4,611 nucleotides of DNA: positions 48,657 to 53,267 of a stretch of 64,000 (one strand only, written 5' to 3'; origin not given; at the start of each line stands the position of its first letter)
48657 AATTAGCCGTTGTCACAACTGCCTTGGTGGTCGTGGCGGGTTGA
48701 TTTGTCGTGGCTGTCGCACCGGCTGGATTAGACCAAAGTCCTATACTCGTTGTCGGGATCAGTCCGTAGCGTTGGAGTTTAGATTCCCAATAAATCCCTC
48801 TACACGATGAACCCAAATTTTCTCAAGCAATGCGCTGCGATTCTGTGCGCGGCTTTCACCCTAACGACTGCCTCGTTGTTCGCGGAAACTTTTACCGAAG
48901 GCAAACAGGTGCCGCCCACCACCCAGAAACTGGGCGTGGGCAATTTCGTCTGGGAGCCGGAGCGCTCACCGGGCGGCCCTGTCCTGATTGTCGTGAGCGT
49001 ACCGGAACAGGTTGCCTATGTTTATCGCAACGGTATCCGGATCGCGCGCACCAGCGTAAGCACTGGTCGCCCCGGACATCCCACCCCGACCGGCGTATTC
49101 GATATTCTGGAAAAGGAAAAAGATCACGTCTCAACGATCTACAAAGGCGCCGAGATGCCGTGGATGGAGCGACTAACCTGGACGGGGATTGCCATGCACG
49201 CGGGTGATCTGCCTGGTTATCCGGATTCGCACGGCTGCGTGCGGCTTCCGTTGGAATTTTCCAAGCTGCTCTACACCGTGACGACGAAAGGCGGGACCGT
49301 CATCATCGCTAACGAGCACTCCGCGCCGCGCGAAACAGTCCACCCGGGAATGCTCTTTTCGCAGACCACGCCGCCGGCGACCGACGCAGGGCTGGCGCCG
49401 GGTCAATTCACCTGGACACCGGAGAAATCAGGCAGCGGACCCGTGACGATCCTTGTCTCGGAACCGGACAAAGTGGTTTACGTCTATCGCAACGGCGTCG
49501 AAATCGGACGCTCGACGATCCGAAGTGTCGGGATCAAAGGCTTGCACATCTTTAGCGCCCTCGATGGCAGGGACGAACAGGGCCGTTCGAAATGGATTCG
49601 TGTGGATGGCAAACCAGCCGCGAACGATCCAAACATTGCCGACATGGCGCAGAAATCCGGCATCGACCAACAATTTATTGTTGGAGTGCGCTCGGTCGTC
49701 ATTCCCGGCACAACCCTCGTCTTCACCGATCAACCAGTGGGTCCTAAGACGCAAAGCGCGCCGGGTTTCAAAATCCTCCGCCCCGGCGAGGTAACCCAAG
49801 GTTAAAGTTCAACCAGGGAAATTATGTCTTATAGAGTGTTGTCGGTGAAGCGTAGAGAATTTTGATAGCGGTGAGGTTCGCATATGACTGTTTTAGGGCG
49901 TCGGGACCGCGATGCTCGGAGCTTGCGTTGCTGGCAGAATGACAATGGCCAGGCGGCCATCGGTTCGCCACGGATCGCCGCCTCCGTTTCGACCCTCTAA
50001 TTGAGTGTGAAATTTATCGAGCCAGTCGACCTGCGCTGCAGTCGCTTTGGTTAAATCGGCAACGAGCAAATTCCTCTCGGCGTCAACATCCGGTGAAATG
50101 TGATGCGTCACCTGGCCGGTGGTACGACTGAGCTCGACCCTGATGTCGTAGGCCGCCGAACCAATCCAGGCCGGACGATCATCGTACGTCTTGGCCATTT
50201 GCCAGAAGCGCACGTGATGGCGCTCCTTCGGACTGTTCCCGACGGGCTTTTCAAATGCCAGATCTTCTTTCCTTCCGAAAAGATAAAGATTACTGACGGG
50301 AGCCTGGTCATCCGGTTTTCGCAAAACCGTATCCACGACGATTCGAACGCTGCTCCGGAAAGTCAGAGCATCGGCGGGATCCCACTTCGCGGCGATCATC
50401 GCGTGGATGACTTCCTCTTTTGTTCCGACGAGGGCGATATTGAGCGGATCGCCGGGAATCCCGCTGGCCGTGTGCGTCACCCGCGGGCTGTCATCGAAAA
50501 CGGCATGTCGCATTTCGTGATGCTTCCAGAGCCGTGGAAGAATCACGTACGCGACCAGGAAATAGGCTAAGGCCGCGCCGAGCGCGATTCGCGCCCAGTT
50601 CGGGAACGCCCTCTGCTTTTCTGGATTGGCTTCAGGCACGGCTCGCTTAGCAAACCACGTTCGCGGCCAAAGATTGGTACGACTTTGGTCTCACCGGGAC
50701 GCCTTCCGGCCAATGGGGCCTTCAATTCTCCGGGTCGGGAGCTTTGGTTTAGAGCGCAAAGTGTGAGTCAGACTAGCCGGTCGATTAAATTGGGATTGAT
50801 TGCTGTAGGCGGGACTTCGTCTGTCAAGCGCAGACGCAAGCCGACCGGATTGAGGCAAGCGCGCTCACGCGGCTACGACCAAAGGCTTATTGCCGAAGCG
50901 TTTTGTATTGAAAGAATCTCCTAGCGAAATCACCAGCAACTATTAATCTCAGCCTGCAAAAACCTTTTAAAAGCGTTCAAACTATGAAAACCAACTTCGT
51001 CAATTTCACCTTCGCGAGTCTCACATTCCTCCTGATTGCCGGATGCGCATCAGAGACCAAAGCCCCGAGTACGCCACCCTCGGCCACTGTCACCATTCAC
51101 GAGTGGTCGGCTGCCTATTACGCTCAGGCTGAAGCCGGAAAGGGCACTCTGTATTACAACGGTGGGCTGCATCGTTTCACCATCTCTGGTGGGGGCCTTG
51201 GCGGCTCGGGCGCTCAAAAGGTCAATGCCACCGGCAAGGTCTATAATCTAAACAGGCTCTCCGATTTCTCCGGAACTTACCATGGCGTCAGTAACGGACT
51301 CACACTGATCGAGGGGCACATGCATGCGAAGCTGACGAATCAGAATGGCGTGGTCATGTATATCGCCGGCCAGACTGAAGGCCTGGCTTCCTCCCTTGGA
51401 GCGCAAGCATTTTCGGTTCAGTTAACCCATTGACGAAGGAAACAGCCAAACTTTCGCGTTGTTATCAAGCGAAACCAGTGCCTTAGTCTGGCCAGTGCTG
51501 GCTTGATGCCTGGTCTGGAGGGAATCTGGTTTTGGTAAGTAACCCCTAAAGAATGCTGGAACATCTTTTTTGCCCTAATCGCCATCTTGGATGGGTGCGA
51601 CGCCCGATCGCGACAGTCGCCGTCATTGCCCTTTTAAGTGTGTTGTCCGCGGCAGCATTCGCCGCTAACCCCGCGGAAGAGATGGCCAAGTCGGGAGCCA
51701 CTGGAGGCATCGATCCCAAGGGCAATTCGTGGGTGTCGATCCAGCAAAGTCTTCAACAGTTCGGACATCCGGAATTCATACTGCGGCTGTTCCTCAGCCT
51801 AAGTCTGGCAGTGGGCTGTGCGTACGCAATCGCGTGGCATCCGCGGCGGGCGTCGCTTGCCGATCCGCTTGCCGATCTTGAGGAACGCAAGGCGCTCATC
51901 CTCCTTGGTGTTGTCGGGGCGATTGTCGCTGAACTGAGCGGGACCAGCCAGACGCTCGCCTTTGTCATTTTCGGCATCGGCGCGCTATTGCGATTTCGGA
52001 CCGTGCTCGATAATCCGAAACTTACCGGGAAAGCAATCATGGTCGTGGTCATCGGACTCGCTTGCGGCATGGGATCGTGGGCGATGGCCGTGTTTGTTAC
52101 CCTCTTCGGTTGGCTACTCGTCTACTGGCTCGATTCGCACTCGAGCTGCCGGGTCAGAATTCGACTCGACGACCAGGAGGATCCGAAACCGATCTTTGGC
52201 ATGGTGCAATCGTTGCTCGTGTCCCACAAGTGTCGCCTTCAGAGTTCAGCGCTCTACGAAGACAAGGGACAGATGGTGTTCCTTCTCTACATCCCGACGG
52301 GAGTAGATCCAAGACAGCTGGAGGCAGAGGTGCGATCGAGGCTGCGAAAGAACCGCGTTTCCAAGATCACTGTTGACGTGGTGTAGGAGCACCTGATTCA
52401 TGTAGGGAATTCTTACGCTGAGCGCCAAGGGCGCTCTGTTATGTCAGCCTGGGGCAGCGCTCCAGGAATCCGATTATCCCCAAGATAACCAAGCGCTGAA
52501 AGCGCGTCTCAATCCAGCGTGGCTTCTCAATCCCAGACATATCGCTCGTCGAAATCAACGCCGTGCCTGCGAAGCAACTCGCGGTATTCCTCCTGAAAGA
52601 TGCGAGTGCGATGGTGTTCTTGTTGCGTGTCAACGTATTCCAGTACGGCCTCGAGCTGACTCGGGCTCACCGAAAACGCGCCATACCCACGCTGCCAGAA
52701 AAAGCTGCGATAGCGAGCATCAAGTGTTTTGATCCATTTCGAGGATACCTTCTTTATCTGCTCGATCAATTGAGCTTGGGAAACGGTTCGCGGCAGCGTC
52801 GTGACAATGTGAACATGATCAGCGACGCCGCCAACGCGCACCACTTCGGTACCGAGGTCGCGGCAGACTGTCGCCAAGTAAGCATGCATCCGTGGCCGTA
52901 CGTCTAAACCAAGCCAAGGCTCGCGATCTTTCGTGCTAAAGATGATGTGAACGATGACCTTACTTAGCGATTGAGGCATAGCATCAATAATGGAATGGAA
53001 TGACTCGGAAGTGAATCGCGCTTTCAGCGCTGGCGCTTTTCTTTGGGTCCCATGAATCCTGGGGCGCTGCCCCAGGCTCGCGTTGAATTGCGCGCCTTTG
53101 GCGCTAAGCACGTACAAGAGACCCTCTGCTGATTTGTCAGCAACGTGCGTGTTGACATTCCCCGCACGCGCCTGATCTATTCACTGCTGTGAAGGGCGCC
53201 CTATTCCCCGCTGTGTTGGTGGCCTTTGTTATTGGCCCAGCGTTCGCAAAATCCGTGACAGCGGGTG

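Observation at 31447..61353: Sixteen co-oriented copies of a ~20-nt GGACC-N2-GGTCC quasi-palindrome with TATA-like tail upstream of accessory genes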

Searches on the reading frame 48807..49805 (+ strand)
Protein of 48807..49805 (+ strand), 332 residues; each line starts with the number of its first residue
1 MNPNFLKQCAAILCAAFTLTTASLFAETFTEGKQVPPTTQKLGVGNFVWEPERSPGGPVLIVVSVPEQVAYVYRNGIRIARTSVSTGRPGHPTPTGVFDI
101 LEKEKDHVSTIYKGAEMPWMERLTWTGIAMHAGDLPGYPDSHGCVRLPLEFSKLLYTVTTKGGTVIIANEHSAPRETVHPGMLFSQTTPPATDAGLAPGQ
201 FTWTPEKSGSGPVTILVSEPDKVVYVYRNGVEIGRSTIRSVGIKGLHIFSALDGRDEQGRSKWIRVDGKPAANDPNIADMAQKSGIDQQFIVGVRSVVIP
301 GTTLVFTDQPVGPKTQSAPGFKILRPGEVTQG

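Call 7: search_protein_families(library=pfam, proteins=[window:48807-49805:+], max_evalue=0.01)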
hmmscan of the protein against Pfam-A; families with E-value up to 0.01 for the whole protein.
window:48807-49805:+ (332 aa): 1 family
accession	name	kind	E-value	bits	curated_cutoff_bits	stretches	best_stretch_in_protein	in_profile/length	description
PF03734.19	YkuD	-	1.8e-22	80.9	23.4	1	59-167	2-146/146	L,D-transpeptidase catalytic domain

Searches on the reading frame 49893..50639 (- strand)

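Call 7: search_protein_families(library=pfam, proteins=[window:49893-50639:-], max_evalue=0.01)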
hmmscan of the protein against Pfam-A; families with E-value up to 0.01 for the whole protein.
window:49893-50639:- (248 aa): 1 family
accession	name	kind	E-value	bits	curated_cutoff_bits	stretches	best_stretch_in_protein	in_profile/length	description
PF14067.11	LssY_C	-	1e-64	218.1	25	1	51-230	4-188/188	LssY C-terminus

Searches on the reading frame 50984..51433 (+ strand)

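Call 8: search_protein_families(library=pfam, proteins=[window:50984-51433:+], max_evalue=0.01)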
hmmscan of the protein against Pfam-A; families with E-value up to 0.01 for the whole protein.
window:50984-51433:+ (149 aa): 1 family
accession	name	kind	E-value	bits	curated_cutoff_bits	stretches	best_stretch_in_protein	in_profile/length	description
PF06577.17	EipA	-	0.0051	17.1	30.8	1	31-142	36-146/160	Envelope integrity protein A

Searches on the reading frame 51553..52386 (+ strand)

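Call 8: search_protein_families(library=pfam, proteins=[window:51553-52386:+], max_evalue=0.01)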
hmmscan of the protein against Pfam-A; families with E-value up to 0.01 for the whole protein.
window:51553-52386:+ (277 aa): 1 family
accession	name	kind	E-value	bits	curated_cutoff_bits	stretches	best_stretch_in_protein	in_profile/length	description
PF02308.21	MgtC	-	0.0043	17.8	31.4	1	115-194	27-116/121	MgtC family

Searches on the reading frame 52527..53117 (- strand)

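Call 8: search_protein_families(library=pfam, proteins=[window:52527-53117:-], max_evalue=0.01)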
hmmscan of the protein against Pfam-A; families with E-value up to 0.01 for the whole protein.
window:52527-53117:- (196 aa): 2 families
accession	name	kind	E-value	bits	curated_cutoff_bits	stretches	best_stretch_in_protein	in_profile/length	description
PF01797.21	Y1_Tnp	-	8.6e-25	87.7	23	1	52-165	3-121/121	Transposase IS200 like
PF22234.2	Rv2466c-like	-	0.0035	18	27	1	68-126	113-171/180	Mycothiol-dependent nitroreductase Rv2466c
